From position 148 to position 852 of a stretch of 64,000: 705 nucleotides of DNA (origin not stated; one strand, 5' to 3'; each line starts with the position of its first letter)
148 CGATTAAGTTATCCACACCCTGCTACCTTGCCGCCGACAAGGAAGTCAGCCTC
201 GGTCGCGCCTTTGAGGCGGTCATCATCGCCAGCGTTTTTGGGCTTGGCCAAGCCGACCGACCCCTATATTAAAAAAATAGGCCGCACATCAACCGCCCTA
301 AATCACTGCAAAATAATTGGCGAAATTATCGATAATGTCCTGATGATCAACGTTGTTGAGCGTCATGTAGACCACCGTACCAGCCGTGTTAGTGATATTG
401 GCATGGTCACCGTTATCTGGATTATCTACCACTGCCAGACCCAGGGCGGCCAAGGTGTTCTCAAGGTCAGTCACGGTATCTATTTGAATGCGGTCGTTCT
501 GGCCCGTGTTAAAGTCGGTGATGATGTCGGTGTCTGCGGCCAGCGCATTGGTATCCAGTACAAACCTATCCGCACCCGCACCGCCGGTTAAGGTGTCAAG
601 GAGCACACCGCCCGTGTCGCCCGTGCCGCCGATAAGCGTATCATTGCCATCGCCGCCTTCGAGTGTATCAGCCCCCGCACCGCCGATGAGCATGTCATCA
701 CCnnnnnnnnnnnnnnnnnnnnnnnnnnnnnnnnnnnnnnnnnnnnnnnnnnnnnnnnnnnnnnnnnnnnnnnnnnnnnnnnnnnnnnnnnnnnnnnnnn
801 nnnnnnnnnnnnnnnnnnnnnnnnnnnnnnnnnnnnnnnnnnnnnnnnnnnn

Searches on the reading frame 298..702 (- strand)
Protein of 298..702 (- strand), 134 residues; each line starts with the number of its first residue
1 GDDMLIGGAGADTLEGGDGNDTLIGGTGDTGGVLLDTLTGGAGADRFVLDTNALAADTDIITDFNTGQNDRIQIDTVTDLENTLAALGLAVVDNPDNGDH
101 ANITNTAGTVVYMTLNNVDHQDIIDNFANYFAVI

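Call 32: search_protein_families(library=ncbifam, proteins=[window:298-702:-], max_evalue=1)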
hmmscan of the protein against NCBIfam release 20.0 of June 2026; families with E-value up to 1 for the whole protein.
window:298-702:- (134 aa): 7 families
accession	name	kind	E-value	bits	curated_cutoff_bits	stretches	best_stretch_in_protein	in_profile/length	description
NF035945.1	Zn_serralysin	subfamily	2.7e-10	40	500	1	1-80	327-401/462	serralysin family metalloprotease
NF046115.1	Ca_rpt_SMc04171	equivalog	1.4e-09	37.6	625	1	1-78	440-521/574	SMc04171 family calcium-binding repeat protein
NF053766.1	ZapA_metallo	exception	2.6e-08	33.3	940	1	2-104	348-444/483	ZapA family metalloprotease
NF033943.0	RTX_toxin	subfamily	2.6e-05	22.6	1000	1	2-77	760-825/930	RTX family hemolysin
NF052454.1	BtaGlycanEglC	equivalog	0.0002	20.4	700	2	35-85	127-174/459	endo-1,3-1,4-beta-glycanase EglC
NF033203.1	entero_EhxA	exception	0.001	17.3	2000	1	1-47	755-804/997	enterohemolysin EhxA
NF050046.1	PueAB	exception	0.0068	14.9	670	1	2-61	378-429/616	polyurethane esterase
